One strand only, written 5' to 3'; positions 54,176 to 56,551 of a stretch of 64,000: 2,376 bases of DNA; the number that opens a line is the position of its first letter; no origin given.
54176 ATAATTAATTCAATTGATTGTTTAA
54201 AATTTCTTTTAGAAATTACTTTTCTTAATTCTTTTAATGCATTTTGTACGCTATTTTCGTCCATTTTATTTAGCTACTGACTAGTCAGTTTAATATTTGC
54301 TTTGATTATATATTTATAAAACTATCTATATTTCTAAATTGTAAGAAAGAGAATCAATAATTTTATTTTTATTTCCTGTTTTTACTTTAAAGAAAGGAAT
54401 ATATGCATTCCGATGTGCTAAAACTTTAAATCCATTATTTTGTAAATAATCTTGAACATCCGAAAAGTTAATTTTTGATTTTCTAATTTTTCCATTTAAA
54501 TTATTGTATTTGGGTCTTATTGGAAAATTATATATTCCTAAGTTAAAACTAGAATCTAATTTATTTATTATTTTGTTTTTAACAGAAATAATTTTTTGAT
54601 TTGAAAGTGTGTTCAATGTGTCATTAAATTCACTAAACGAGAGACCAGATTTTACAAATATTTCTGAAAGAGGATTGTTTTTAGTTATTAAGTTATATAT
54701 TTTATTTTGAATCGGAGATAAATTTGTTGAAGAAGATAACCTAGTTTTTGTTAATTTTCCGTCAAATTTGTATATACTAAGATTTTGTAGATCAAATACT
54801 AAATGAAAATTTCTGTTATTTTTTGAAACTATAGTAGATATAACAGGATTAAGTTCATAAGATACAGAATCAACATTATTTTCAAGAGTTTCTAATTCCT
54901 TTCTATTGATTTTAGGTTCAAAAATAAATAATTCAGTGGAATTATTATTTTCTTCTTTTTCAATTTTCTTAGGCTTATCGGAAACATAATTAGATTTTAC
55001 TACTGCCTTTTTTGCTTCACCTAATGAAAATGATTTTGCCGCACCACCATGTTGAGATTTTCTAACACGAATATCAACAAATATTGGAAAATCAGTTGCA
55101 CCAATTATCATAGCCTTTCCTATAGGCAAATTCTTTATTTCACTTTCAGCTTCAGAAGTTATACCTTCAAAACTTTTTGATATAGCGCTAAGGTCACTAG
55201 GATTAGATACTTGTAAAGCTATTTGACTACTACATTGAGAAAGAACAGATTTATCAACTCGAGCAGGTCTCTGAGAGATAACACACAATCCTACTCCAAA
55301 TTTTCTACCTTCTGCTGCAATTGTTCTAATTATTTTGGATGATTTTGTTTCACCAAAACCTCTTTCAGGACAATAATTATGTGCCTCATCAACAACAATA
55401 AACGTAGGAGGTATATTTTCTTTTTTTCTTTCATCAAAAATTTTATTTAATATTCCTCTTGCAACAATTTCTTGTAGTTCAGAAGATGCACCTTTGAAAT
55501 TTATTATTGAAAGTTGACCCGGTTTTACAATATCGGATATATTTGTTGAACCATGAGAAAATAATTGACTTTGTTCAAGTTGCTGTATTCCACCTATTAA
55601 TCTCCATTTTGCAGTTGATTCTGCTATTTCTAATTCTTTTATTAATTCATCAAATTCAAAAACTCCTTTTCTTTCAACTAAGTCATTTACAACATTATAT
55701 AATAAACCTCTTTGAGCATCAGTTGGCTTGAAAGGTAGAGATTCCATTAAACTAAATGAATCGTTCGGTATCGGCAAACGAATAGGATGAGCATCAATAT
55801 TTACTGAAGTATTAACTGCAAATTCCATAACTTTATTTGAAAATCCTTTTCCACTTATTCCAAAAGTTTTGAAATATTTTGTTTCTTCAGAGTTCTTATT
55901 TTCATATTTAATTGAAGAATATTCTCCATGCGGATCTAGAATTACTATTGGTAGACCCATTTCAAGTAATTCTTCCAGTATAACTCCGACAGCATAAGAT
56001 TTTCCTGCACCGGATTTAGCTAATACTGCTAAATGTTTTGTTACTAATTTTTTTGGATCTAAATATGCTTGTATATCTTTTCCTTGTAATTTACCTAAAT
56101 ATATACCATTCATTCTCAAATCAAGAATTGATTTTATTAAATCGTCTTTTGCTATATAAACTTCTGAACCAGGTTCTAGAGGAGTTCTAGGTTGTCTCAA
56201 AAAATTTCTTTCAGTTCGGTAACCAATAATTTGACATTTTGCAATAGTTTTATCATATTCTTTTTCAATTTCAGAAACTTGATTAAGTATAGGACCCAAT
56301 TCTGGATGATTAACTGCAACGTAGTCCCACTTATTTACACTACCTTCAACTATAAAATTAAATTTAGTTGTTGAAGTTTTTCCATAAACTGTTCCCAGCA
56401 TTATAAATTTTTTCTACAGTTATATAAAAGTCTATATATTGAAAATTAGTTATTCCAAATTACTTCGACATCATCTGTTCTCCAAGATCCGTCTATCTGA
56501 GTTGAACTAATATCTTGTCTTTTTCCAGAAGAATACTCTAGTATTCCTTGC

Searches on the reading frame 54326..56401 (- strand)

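Call 59: search_protein_families(library=pfam, proteins=[window:54326-56401:-], max_evalue=0.00001)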
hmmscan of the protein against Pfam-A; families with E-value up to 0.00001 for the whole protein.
window:54326-56401:- (691 aa): 1 family
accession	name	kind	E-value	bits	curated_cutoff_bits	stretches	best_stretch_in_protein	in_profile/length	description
PF01935.23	DUF87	-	3.2e-36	125.9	23.2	1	100-321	1-220/220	Helicase HerA, central domain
